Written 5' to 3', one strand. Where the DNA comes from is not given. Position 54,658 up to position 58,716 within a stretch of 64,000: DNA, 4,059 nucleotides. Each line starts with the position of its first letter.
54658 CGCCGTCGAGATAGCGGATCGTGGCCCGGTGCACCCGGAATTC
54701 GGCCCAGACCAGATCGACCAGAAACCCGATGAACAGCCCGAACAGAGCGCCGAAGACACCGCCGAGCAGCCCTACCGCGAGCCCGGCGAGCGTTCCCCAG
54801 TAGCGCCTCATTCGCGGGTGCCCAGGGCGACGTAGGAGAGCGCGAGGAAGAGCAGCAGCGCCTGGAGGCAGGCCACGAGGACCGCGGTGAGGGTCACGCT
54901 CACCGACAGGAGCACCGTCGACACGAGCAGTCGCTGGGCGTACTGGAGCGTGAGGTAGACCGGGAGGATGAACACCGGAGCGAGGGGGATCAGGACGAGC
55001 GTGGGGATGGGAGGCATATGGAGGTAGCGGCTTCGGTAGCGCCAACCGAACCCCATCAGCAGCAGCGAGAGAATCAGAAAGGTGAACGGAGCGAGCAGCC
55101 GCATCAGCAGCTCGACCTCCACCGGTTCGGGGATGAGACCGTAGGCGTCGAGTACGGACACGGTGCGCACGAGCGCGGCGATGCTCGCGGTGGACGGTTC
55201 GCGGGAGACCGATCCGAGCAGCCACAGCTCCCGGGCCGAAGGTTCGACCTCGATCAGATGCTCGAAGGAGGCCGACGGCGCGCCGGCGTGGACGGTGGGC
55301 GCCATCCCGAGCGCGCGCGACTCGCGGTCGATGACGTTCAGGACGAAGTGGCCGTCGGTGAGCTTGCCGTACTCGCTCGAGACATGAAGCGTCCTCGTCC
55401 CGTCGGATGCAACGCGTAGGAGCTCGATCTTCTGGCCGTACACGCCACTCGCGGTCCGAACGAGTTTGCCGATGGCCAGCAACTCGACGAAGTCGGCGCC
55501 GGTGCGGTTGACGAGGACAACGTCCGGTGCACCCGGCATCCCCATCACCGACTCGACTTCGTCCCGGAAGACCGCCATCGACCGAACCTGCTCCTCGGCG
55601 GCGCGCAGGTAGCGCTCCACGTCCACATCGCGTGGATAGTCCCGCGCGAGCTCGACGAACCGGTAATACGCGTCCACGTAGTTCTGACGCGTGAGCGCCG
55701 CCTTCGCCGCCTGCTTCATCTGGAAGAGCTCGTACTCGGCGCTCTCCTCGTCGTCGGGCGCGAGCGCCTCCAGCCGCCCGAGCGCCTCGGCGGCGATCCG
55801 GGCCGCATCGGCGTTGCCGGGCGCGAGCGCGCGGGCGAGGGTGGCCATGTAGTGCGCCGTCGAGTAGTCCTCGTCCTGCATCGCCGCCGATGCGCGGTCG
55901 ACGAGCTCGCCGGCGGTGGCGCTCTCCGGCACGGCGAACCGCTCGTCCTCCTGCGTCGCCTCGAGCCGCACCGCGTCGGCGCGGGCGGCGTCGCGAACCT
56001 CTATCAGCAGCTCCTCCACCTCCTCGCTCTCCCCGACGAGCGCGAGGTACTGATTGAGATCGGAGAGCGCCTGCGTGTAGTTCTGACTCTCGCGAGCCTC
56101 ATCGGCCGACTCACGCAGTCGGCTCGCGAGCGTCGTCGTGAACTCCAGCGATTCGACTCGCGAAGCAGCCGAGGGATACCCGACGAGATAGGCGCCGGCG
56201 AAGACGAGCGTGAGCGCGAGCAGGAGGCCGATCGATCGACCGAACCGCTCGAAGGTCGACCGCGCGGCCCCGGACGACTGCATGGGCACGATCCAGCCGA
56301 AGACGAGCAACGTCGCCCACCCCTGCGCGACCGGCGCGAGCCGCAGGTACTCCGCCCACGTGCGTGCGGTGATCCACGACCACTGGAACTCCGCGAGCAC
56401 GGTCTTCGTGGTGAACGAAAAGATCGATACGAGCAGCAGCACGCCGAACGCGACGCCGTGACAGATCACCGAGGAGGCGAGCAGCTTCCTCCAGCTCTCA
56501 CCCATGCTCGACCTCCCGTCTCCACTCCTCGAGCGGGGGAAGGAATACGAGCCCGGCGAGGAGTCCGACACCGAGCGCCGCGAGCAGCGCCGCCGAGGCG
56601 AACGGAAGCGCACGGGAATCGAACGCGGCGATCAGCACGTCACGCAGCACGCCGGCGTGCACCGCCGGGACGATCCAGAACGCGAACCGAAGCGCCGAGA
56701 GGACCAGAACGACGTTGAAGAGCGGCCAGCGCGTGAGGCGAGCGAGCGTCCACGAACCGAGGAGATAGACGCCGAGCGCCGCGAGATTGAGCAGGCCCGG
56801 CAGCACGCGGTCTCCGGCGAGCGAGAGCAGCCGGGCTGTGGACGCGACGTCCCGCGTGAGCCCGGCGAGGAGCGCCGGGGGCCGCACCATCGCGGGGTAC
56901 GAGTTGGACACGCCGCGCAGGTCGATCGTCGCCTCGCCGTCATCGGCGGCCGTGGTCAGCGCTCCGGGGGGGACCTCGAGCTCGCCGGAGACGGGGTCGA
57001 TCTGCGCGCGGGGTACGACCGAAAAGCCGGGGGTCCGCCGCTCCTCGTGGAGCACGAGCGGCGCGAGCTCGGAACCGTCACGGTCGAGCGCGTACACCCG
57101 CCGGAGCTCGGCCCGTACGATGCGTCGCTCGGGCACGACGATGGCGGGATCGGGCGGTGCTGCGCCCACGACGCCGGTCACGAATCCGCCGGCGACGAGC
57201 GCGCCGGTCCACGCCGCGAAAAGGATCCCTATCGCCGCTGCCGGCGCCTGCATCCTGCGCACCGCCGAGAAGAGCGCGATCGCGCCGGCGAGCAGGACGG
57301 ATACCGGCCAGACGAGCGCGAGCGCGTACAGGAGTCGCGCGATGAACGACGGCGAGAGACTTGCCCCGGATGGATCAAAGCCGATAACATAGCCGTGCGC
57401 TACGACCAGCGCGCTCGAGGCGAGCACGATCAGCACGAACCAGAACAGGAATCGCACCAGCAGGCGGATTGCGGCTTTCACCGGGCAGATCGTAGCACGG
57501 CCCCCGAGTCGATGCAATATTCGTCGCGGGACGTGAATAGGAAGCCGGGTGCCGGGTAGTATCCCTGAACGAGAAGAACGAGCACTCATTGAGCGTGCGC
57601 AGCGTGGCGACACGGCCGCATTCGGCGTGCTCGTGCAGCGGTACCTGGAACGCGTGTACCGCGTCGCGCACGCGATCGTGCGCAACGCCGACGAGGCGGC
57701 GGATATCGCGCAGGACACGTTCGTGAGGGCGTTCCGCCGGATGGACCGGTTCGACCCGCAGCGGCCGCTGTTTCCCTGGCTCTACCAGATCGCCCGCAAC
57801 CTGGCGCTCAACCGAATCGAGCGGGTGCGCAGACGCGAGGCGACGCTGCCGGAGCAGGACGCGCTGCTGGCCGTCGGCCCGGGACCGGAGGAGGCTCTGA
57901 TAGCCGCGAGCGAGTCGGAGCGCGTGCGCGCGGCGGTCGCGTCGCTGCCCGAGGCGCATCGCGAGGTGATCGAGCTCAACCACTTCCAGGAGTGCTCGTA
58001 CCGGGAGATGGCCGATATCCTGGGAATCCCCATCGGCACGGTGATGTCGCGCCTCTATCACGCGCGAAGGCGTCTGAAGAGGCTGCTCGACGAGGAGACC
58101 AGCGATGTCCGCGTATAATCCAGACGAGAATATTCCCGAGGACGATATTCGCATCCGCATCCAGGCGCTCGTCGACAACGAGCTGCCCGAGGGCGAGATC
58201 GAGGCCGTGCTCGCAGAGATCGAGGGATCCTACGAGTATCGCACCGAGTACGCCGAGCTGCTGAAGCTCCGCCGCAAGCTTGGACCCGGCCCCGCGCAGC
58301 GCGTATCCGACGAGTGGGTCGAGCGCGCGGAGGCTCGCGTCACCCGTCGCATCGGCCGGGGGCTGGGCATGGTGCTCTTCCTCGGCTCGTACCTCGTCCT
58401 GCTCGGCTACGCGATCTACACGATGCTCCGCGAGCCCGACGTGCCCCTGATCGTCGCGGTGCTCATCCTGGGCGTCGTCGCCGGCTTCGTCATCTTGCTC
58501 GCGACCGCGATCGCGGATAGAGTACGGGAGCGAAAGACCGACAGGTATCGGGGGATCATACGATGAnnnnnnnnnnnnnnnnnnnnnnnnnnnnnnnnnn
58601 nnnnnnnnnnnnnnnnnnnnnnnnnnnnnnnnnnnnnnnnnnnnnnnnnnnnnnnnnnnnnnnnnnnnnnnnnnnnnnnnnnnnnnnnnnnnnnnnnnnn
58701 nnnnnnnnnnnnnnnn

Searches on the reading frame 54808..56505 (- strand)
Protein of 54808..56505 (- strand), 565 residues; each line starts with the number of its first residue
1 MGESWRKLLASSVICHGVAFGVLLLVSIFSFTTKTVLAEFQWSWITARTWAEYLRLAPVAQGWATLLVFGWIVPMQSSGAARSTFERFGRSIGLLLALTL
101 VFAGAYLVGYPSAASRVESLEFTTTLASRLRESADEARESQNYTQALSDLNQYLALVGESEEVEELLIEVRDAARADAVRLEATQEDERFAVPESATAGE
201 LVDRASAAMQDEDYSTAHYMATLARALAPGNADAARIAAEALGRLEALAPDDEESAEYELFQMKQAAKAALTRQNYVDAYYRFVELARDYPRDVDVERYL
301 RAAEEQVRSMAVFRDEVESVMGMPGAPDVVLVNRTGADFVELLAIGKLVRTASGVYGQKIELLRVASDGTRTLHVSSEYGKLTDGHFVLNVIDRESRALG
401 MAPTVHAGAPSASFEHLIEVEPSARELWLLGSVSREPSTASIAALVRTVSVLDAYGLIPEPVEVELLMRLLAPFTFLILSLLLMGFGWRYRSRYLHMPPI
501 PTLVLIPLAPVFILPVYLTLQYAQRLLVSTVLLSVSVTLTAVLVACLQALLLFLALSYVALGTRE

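Call 57: search_protein_families(library=pfam, proteins=[window:54808-56505:-], max_evalue=0.0001)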
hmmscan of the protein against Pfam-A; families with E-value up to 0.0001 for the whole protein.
window:54808-56505:- (565 aa): 1 family
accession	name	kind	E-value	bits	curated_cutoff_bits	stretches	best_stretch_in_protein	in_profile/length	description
PF03739.19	LptF_LptG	-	5.1e-05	22.9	27.9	1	358-529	167-327/353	Lipopolysaccharide export system permease LptF/LptG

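Call 78: search_protein_families(library=ncbifam, proteins=[window:54808-56505:-], max_evalue=0.001)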
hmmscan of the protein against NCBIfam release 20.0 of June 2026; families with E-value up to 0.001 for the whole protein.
window:54808-56505:- (565 aa): 0 families

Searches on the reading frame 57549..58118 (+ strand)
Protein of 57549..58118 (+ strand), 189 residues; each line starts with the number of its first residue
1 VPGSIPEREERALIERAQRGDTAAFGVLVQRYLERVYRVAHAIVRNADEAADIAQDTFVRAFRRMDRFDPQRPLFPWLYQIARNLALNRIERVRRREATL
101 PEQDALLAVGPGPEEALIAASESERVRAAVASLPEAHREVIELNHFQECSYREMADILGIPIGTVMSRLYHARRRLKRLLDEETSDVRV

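Call 3: search_protein_families(library=pfam, proteins=[window:57549-58118:+], max_evalue=0.01)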
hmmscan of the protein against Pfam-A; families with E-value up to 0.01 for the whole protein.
window:57549-58118:+ (189 aa): 7 families
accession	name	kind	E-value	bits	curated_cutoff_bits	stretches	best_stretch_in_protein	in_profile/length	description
PF04542.20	Sigma70_r2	-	5.2e-17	61.8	24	1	28-95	1-70/71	Sigma-70 region 2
PF08281.18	Sigma70_r4_2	-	1.5e-15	57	25.7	1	124-176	2-54/54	Sigma-70, region 4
PF04545.22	Sigma70_r4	-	1.2e-09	37.9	24.1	1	129-177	1-49/50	Sigma-70, region 4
PF07638.17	Sigma70_ECF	-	1.5e-06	28.7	21.1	1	12-180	6-183/185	ECF sigma factor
PF20432.4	Xre-like-HTH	-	0.0011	19.7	25.8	1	149-181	24-53/63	Antitoxin Xre-like helix-turn-helix domain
PF22029.2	PhyR_sigma2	-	0.0022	18.4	27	0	37-81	9-53/55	Sigma2 domain of PhyR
PF13412.12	HTH_24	-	0.0071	16.3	21.9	0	148-169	17-38/48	Winged helix-turn-helix DNA-binding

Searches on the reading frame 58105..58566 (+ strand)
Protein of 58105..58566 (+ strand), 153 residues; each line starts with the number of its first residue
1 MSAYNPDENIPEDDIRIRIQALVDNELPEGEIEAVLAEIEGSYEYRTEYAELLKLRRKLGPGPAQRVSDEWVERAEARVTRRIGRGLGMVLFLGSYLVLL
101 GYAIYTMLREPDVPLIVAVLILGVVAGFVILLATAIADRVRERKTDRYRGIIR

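Call 3: search_protein_families(library=pfam, proteins=[window:58105-58566:+], max_evalue=0.01)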
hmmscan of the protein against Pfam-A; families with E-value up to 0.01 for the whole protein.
window:58105-58566:+ (153 aa): 2 families
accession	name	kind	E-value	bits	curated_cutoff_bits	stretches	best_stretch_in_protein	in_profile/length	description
PF07690.21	MFS_1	-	0.0033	16.8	33.4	1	78-151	260-334/347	Major Facilitator Superfamily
PF20154.4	LNT_N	-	0.0049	17.5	27.1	1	80-135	34-89/159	Apolipoprotein N-acyltransferase N-terminal domain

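Call 6: search_protein_families(library=ncbifam, proteins=[window:58105-58566:+], max_evalue=0.01)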
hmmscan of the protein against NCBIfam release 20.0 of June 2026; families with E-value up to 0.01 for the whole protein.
window:58105-58566:+ (153 aa): 0 families
